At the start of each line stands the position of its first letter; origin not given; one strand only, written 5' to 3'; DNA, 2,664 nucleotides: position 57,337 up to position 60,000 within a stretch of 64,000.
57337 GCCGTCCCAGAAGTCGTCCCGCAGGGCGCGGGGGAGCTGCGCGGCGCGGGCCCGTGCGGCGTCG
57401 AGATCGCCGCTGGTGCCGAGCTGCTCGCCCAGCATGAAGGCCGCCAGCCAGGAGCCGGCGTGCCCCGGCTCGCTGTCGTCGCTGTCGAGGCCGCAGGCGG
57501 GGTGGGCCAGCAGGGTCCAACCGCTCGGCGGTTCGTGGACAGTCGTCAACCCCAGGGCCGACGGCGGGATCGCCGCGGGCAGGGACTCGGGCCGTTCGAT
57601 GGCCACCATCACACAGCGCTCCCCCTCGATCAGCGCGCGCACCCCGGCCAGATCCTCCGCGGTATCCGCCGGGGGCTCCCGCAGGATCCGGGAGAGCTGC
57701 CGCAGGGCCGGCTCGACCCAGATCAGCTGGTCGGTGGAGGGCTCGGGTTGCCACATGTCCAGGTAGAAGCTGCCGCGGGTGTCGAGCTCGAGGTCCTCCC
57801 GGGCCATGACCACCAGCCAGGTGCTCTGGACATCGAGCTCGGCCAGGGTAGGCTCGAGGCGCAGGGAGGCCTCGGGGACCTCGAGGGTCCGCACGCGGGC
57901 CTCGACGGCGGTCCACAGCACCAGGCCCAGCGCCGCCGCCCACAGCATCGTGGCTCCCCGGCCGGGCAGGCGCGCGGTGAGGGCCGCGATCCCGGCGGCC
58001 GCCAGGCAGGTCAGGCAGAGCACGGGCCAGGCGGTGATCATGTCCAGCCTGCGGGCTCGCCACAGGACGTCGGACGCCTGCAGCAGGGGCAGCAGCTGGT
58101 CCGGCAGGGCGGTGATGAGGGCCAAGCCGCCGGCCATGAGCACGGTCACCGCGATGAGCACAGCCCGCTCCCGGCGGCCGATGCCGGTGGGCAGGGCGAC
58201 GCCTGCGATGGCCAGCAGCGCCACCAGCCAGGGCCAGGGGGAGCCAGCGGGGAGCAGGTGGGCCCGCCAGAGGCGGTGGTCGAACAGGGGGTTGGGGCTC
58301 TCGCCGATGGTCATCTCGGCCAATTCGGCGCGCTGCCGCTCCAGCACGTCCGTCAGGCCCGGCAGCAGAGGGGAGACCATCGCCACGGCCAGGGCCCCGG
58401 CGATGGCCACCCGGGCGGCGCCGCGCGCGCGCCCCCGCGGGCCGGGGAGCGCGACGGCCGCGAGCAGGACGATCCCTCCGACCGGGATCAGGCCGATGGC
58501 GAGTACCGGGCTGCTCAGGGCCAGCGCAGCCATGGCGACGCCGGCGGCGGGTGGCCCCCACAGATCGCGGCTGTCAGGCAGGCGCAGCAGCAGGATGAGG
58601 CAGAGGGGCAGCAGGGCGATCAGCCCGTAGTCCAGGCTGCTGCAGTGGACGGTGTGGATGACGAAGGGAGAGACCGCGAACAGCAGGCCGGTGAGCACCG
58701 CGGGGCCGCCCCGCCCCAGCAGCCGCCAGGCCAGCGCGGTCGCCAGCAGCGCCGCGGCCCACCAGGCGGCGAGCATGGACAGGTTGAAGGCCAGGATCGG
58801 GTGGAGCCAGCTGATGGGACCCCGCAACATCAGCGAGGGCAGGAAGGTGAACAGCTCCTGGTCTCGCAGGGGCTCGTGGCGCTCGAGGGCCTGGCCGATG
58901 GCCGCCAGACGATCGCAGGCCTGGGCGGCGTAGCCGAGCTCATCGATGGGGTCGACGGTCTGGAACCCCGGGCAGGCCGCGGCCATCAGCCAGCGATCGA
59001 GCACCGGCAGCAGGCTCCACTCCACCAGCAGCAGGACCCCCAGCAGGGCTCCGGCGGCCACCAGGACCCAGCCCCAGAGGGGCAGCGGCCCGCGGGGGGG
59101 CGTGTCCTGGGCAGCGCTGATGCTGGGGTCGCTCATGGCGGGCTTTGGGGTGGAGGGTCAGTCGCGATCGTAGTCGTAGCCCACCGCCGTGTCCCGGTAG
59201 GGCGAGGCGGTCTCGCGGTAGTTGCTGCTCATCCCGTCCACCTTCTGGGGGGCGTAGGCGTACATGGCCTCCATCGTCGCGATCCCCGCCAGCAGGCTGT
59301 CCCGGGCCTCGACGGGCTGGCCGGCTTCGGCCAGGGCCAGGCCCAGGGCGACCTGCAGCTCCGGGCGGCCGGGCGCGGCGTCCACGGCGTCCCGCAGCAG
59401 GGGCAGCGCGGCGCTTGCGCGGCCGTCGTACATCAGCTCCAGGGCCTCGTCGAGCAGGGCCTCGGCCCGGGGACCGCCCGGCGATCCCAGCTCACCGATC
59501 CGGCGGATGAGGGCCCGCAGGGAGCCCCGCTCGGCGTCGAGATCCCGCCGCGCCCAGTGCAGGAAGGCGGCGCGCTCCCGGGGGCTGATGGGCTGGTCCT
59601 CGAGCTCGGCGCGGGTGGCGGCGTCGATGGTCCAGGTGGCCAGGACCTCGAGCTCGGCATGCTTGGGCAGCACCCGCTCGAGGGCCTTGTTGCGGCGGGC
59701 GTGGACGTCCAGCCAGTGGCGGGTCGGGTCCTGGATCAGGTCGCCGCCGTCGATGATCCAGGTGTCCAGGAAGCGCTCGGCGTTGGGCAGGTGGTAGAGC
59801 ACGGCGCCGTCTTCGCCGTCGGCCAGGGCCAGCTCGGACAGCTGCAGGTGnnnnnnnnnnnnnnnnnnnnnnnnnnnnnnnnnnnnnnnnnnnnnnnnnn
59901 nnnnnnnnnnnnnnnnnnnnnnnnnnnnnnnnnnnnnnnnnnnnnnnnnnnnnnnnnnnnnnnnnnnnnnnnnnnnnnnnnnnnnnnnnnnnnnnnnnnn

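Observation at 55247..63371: Three large polytopic GT-C-like membrane proteins translationally coupled to a B12-dependent radical SAM enzyme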

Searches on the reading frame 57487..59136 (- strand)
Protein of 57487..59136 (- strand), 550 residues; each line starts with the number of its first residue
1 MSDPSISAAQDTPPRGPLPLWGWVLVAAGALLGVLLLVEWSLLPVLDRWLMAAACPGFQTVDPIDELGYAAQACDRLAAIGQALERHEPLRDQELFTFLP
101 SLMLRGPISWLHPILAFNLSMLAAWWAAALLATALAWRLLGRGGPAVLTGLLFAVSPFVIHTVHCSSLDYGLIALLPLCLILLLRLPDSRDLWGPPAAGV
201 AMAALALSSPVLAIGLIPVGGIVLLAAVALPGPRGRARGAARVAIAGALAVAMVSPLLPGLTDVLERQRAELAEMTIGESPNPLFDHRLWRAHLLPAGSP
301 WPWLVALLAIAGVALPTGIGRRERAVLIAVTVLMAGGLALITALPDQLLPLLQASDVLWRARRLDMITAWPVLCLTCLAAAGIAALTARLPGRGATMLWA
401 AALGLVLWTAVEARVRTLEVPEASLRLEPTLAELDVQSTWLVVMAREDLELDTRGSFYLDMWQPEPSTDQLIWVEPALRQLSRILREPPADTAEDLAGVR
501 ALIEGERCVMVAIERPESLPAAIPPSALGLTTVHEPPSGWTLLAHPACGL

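Call 43: search_protein_families(library=pfam, alignment_id=A1, max_evalue=0.01)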
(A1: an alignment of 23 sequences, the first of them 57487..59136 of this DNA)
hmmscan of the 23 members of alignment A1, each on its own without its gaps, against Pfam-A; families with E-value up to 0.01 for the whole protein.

A. member 1, window:57487-59136:- (550 aa): 1 family
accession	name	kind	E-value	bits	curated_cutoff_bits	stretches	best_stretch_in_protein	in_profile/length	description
PF09594.16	GT87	-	0.0077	16.4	25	1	102-334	8-231/237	Glycosyltransferase family 87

B. families by the number of members that match (of 23 scanned): 5 families
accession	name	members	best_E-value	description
PF13231.12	PMT_2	1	0.00015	Dolichyl-phosphate-mannose-protein mannosyltransferase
PF24740.1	DUF7691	1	0.0033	Domain of unknown function (DUF7691)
PF09594.16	GT87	1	0.0077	Glycosyltransferase family 87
PF13649.12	Methyltransf_25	1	0.0091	Methyltransferase domain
PF08241.18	Methyltransf_11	1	0.0097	Methyltransferase domain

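Call 45: search_solved_structures(query=A1, max_evalue=10)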
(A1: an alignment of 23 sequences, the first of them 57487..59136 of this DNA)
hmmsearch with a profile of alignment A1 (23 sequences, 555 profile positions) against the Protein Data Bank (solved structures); distinct sequences matched with E-value up to 10: 2.
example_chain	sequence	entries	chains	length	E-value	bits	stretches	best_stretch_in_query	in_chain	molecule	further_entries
9rql_A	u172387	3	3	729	0.0037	19.1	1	107-392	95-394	Protein O-mannosyl-transferase TMEM260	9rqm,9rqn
6b87_A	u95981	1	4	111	0.051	15.4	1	228-309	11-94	TMHC2_E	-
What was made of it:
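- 57487..59136 (-): Gene 3 (M3), residues 1-550: the membrane domain of an unannotated GT-C family, plus a small alpha/beta domain. The family profile matches TMEM260 at E 0.0037 (call 45).
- Closest known: Eukaryotic TMTC1-4 and TMEM260 protein O-mannosyltransferases. Same: TMEM260 is the best PDB sequence match of the gene-3 family profile (call 45).
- The best PDB sequence match of the gene-3 family is TMEM260 (call 45).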

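Call 64: predict_structure(alignment_id=A1)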
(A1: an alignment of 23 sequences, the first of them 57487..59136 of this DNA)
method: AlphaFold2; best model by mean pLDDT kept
length: 550 residues; sequences in the alignment: 23
mean_pLDDT: 83.7   pTM: 0.87
mean pLDDT of the five models: 83.7, 81.6, 81.3, 79.2, 79.1
residues with pLDDT >= 90: 251; 70-90: 188; 50-70: 102; < 50: 9
segments of 3 or more residues with pLDDT < 50: 1-3, 8-10
pLDDT, mean of each block of 10 residues (from residue 1): 47 63 89 91 85 69 83 86 86 77 92 92 96 97 95 93 89 96 97 98 95 95 98 95 98 92 85 69 55 69 95 96 98 94 90 87 89 98 97 94 91 65 65 68 71 71 60 73 75 80 80 65 77 70 81
secondary structure, 60 per line:
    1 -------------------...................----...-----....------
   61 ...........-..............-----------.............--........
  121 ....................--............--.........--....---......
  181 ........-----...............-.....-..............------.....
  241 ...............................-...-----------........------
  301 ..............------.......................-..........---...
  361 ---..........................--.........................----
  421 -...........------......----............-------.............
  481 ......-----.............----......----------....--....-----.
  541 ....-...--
elements in order: H20-38 H51-54 H61-71 H73-86 H98-110 H113-140 H143-154 H157-165 H168-171 H175-188 H194-208 H210-214 H216-229 H236-271 H287-294 H301-314 H321-343 H345-354 H364-389 H392-416 H422-432 E439-444 H449-460 H468-486 H492-504 E509-514 H525-528 E531-534 E540-544
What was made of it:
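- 57487..59136 (-): AlphaFold model pLDDT 83.7, pTM 0.87 (call 64).
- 58936..58956 (-): VDPIDEL in the first extracytoplasmic loop of gene 3. D62 and E66 are invariant in the 7 closest family members and are candidate catalytic acidic residues of the GT-C type. The motif lies at the start of helix 61-71, between TM1 (20-38) and the next TM in the model (call 64).
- On GT-C glycosyltransferases: gene 3: The model has pLDDT 83.7 and pTM 0.87 (call 64).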

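Call 68: fold_search(model_id=the predicted structure, library=pdb)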
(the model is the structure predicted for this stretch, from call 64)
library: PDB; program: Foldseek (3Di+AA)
matches with E <= 10: 552; with E <= 0.001: 11
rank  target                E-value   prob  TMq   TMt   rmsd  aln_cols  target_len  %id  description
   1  5f15                  2.2e-05  1.00  0.53  0.54   9.5       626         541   14  Crystal Structure of ArnT from Cupriavidus metallidurans bound to Undecaprenyl phosphate (released 2016-02-17)
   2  7zli_A                2.2e-05  1.00  0.40  0.34  17.8       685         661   10  Cryo-EM structure of C-mannosyltransferase CeDPY19, in complex with Dol25-P-Man and bound to CMT2-Fab and anti-Fab nan (released 2023-01-11)
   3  8if8_B                3.1e-05  1.00  0.46  0.42  15.2       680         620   14  Arabinosyltransferase AftA (released 2023-05-31)
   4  7zlh_A                4.6e-05  1.00  0.42  0.37  13.0       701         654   10  Cryo-EM structure of C-mannosyltransferase CeDPY19, in apo state, bound to CMT2-Fab and anti-Fab nanobody (released 2023-01-11)
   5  5ogl_A                7.4e-05  1.00  0.45  0.37  12.1       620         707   11  Structure of bacterial oligosaccharyltransferase PglB in complex with an acceptor peptide and an lipid-linked oligosac (released 2017-10-25)
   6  7zlg_A                1.2e-04  1.00  0.43  0.38  13.3       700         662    8  Cryo-EM structure of C-mannosyltransferase CeDPY19, in complex with acceptor peptide and bound to CMT2-Fab and anti-Fa (released 2023-01-11)
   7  6gxc_A                1.5e-04  1.00  0.45  0.37  12.1       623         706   12  Bacterial oligosaccharyltransferase PglB in complex with an inhibitory peptide and a reactive lipid-linked oligosaccha (released 2018-11-14)
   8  3rce_A                4.0e-04  1.00  0.44  0.37  11.8       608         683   12  Bacterial oligosaccharyltransferase PglB (released 2011-06-15)
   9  6wby                  4.2e-04  1.00  0.47  0.24  11.1       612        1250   16  Single-Particle Cryo-EM Structure of Arabinofuranosyltransferase AftD from Mycobacteria, Mutant R1389S Class 2 (released 2020-05-13)
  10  7oci_F                6.8e-04  1.00  0.45  0.40  11.2       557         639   11  Cryo-EM structure of yeast Ost6p containing oligosaccharyltransferase complex (released 2022-02-16)
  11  8age_A                8.3e-04  1.00  0.46  0.41  12.1       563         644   10  Structure of yeast oligosaccharylransferase complex with acceptor peptide bound (released 2022-12-07)
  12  8b6l_I                1.6e-03  1.00  0.48  0.40  11.0       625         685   10  Subtomogram average of the human Sec61-TRAP-OSTA-translocon (released 2022-12-07)
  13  8pn9_A                1.9e-03  1.00  0.46  0.40  13.6       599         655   10  Structure of human oligosaccharyltransferase OST-A complex bound to NGI-1 (released 2024-05-08)
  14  6ezn_F                2.2e-03  1.00  0.47  0.41  13.4       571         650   10  Cryo-EM structure of the yeast oligosaccharyltransferase (OST) complex (released 2018-01-17)
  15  6s7t_A                2.6e-03  1.00  0.41  0.33  15.3       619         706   11  Cryo-EM structure of human oligosaccharyltransferase complex OST-B (released 2019-12-18)
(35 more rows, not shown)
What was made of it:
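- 57487..59136 (-): The 21 best Foldseek PDB matches are all GT-C, led by ArnT 5f15 (E 2e-5, TM 0.53) (call 68).
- On GT-C glycosyltransferases: gene 3: The 21 best Foldseek PDB matches are all GT-C, with ArnT at E 2e-5 and TM 0.53 (call 68).
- The TMEM260 match is weak (E 0.0037), and the best structural match is ArnT, a lipid A transferase (call 68).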

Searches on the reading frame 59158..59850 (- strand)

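Call 70: search_protein_families(library=pfam, proteins=[window:59158-59850:-], max_evalue=10)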
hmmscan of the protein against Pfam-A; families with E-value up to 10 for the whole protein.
window:59158-59850:- (230 aa): 7 families
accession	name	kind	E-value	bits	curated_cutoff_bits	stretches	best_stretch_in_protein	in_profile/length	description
PF14559.12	TPR_19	-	1.3e-05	25.9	25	1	139-188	1-50/68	Tetratricopeptide repeat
PF13432.12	TPR_16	-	2e-05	25.4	32.7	1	133-188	1-56/65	Tetratricopeptide repeat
PF14561.12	TPR_20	-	0.011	16.4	25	1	146-191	5-50/90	Tetratricopeptide repeat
PF07719.23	TPR_2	-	0.011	16.2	27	1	164-186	2-24/34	Tetratricopeptide repeat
PF13428.12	TPR_14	-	0.06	14.5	23.5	2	130-170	2-42/44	Tetratricopeptide repeat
PF07721.20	TPR_4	-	0.17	13.1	27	1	164-185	2-23/26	Tetratricopeptide repeat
PF13424.12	TPR_12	-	0.41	11.3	30.1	1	93-159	9-75/77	Tetratricopeptide repeat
